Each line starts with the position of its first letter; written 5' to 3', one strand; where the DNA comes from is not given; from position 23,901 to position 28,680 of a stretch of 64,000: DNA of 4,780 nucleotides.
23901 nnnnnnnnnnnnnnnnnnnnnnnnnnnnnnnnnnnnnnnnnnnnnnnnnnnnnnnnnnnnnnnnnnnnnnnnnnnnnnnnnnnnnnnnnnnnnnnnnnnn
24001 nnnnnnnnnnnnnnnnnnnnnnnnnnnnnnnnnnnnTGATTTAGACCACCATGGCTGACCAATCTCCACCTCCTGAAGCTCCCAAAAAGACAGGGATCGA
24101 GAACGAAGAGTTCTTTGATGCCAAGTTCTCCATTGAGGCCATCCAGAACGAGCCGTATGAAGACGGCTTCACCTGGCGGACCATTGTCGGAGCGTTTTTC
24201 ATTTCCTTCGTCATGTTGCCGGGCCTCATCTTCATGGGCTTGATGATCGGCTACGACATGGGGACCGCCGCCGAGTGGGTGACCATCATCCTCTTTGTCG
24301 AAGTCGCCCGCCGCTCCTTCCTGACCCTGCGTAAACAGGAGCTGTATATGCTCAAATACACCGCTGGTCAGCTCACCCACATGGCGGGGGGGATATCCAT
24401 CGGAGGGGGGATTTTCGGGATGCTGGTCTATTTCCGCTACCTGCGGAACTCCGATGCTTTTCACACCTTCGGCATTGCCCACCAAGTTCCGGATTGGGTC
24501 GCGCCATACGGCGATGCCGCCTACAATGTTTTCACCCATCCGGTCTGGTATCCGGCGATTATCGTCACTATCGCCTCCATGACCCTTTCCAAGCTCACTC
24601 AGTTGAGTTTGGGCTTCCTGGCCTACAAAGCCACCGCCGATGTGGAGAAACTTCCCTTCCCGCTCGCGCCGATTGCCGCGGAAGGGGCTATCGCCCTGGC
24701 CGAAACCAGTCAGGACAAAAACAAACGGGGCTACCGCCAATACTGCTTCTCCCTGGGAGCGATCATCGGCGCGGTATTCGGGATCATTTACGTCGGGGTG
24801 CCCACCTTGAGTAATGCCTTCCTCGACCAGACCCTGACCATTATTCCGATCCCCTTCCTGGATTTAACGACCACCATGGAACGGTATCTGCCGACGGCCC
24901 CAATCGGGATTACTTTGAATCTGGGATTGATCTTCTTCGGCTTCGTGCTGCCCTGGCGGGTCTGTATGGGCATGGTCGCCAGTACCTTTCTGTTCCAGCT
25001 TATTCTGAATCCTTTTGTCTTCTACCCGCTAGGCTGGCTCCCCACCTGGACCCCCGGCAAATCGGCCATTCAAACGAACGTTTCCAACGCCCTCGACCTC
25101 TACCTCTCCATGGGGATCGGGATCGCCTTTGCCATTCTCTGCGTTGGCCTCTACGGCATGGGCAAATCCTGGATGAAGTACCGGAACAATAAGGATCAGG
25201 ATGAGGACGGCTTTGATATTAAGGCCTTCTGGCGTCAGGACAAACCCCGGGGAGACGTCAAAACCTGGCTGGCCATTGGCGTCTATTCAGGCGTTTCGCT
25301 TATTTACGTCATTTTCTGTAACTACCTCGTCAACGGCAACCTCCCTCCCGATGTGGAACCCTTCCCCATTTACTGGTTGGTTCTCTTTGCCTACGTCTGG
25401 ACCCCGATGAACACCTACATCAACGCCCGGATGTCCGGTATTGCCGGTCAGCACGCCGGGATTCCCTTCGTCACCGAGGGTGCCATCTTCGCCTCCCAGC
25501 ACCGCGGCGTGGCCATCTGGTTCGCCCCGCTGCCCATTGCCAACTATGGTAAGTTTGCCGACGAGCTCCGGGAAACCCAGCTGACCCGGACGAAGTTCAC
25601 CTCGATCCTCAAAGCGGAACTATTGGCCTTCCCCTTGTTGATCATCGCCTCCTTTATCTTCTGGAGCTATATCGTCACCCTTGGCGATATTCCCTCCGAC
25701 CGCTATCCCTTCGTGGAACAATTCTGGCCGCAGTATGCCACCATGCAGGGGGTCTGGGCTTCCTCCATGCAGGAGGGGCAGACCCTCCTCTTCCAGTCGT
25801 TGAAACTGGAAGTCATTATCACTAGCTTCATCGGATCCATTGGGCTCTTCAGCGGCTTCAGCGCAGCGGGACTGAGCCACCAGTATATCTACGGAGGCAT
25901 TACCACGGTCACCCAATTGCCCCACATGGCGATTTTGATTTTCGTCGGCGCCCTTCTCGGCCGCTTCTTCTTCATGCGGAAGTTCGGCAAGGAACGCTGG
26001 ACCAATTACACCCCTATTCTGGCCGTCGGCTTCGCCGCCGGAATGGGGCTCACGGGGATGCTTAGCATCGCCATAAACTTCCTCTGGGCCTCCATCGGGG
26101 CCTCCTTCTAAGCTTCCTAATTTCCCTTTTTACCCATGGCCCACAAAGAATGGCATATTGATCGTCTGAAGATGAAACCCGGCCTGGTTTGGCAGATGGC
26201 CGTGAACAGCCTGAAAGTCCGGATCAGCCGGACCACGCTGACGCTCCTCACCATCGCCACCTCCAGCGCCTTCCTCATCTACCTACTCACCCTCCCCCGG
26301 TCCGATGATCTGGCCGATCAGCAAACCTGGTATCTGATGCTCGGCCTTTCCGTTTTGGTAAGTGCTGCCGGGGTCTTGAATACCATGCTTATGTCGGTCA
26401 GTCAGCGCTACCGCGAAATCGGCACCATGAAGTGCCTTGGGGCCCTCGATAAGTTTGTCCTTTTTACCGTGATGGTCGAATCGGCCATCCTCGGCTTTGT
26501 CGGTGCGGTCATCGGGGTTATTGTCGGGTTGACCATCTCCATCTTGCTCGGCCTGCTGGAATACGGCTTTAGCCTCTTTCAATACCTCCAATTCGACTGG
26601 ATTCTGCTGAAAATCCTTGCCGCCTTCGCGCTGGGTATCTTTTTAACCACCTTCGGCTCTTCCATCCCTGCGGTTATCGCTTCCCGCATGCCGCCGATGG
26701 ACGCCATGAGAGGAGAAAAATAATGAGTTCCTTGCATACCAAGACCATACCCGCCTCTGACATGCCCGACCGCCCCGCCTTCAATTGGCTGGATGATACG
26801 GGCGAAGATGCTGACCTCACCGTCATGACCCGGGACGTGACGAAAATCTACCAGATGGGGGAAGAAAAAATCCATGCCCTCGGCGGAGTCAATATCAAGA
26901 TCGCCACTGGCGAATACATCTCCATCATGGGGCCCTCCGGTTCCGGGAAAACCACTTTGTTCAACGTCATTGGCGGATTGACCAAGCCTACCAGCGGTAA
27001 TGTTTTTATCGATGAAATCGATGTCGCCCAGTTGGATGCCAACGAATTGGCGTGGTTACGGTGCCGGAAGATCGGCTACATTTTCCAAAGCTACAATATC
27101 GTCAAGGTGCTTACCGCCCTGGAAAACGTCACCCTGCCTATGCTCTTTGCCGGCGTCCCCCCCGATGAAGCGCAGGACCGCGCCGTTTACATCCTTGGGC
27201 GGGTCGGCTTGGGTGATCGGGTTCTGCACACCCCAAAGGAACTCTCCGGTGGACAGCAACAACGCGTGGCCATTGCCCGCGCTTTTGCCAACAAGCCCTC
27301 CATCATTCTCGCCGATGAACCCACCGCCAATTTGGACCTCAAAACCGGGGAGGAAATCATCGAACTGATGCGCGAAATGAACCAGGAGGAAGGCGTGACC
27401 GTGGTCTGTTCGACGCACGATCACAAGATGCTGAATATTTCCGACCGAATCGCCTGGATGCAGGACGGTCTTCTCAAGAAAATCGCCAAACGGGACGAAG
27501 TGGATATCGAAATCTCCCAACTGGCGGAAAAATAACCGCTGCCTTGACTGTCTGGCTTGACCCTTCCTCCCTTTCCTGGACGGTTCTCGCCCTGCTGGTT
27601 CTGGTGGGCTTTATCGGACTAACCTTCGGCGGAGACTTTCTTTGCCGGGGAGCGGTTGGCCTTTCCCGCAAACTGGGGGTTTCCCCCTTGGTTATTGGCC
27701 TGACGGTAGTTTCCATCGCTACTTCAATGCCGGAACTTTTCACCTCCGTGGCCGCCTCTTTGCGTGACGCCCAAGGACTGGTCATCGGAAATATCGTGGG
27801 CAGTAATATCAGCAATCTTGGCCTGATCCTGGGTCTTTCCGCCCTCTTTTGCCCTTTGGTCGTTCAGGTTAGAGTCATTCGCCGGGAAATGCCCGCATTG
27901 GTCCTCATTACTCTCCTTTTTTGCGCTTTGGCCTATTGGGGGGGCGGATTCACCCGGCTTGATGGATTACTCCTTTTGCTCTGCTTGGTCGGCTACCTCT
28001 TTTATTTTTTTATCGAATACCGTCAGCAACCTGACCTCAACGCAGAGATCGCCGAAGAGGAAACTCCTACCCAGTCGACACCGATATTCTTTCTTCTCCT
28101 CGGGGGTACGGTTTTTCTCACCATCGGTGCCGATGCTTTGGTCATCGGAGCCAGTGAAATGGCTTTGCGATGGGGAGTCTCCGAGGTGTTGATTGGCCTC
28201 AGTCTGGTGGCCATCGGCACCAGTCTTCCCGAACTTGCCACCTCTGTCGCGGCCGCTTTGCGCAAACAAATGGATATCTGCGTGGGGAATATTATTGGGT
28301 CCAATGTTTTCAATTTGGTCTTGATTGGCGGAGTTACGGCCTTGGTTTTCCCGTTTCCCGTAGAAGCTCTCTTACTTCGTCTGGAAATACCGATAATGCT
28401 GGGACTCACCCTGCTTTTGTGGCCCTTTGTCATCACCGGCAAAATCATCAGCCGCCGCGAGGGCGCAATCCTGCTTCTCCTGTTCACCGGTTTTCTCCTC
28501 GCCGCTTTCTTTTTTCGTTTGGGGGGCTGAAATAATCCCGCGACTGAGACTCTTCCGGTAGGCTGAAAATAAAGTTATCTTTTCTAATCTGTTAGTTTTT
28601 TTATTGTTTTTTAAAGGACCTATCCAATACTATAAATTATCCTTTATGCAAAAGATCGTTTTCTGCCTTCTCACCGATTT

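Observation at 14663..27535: Six-gene membrane locus: two MacB/LolD-type ATPases, a giant and a minimal FtsX permease, and two OPT-like polytopic proteins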

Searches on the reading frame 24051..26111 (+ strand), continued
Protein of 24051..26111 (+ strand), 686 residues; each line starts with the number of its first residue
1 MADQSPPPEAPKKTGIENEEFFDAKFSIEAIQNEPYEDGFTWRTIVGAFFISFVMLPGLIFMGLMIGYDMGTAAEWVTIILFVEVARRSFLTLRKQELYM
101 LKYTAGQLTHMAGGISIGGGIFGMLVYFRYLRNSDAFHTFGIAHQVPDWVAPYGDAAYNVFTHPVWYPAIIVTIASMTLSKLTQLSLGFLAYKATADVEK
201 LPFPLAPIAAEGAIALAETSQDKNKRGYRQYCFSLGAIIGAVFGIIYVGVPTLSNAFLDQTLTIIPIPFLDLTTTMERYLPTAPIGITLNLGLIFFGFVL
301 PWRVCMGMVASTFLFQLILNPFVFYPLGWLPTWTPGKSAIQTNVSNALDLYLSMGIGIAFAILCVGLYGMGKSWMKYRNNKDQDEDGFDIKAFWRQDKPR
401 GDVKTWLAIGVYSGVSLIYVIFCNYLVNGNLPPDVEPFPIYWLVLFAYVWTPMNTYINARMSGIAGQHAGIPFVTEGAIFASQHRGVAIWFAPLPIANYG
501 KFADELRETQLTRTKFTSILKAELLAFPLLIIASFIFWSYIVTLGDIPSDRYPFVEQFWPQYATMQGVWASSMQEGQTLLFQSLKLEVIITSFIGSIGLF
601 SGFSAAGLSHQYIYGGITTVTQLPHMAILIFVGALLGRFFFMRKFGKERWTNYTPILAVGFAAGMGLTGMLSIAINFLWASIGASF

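Call 56: search_protein_families(library=pfam, proteins=[P0244, P0245, P0252, P0263, P0279, P0311, P0324, P0340, P0370, P0388], max_evalue=0.01)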
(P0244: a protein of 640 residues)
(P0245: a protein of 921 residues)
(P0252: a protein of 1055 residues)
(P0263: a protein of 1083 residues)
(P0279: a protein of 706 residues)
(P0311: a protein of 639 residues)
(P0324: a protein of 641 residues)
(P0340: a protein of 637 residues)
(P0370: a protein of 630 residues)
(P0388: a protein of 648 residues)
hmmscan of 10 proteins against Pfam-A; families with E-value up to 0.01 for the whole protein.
P0244 (640 aa): 1 family
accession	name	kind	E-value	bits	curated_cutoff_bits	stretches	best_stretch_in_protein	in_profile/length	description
PF03169.20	OPT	-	6.3e-07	28.9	25.8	2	537-628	526-622/623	OPT oligopeptide transporter protein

P0245 (921 aa): 2 families
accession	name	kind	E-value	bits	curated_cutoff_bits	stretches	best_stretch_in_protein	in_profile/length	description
PF03169.20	OPT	-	1.9e-08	33.9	25.8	2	179-449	133-429/623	OPT oligopeptide transporter protein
PF07494.17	Reg_prop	-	1.5e-05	25.1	20.4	0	605-627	1-23/24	Two component regulator propeller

P0252 (1055 aa): 1 family
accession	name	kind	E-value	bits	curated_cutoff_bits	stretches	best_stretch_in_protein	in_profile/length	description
PF07494.17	Reg_prop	-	0.00088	19.6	20.4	0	636-658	2-24/24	Two component regulator propeller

P0263 (1083 aa): 3 families
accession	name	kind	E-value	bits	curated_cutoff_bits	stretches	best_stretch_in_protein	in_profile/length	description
PF17820.7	PDZ_6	-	3.9e-09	36.6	27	1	760-789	2-32/54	PDZ domain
PF00595.29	PDZ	-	7.8e-09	36.2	23.2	1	753-788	23-57/81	PDZ domain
PF13180.12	PDZ_2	-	0.0012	19.5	27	0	752-789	12-45/80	PDZ domain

P0279 (706 aa): 0 families

P0311 (639 aa): 1 family
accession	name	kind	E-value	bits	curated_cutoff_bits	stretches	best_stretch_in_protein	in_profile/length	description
PF03169.20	OPT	-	1.3e-14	54.2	25.8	1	30-625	24-620/623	OPT oligopeptide transporter protein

P0324 (641 aa): 0 families

P0340 (637 aa): 1 family
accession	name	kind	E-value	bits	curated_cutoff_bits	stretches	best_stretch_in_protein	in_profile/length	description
PF03169.20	OPT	-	6.6e-11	42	25.8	1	179-622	134-619/623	OPT oligopeptide transporter protein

P0370 (630 aa): 0 families

P0388 (648 aa): 0 families
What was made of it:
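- Some P4 relatives carry an inserted PDZ domain (call 56).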

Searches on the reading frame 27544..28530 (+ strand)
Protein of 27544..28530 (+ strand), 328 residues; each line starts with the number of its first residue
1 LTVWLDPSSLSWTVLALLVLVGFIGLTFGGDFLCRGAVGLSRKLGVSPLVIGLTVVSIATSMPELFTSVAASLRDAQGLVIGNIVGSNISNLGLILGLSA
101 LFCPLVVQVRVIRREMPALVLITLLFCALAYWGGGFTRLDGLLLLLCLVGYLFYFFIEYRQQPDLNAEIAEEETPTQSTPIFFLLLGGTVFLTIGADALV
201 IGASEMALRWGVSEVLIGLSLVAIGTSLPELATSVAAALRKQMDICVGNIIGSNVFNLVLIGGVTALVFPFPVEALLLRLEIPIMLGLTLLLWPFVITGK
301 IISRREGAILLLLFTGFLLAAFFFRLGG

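Call 3: search_protein_families(library=pfam, proteins=[window:27544-28530:+], max_evalue=0.01)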
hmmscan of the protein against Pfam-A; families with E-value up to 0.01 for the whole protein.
window:27544-28530:+ (328 aa): 1 family
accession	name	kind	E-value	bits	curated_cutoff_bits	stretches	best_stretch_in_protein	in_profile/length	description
PF01699.29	Na_Ca_ex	-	3e-57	193.3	24.9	2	16-156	3-150/151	Sodium/calcium exchanger protein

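Call 4: search_protein_families(library=ncbifam, proteins=[window:27544-28530:+], max_evalue=0.01)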
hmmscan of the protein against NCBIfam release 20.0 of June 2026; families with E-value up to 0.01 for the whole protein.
window:27544-28530:+ (328 aa): 6 families
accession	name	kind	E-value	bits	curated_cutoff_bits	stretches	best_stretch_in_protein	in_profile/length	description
TIGR00367.1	TIGR00367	hypoth_equivalog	7.4e-68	228.9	179.65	1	17-314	6-309/312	calcium/sodium antiporter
NF008005.0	PRK10734.1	equivalog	1.7e-65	221.3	432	2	17-155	6-143/325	calcium/sodium antiporter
TIGR00846.1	caca2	superfamily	1.9e-17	63.2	317.45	2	161-322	209-372/372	calcium/proton exchanger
TIGR00378.1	cax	equivalog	2.4e-12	46.7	211.15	2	159-284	179-312/349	calcium/proton exchanger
TIGR00927.1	2A1904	subfamily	7.4e-11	40.5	710.1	2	184-270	1050-1136/1209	K+-dependent Na+/Ca+ exchanger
TIGR00845.1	caca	equivalog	2.6e-09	35.4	679.85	2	194-264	759-832/921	sodium/calcium exchanger 1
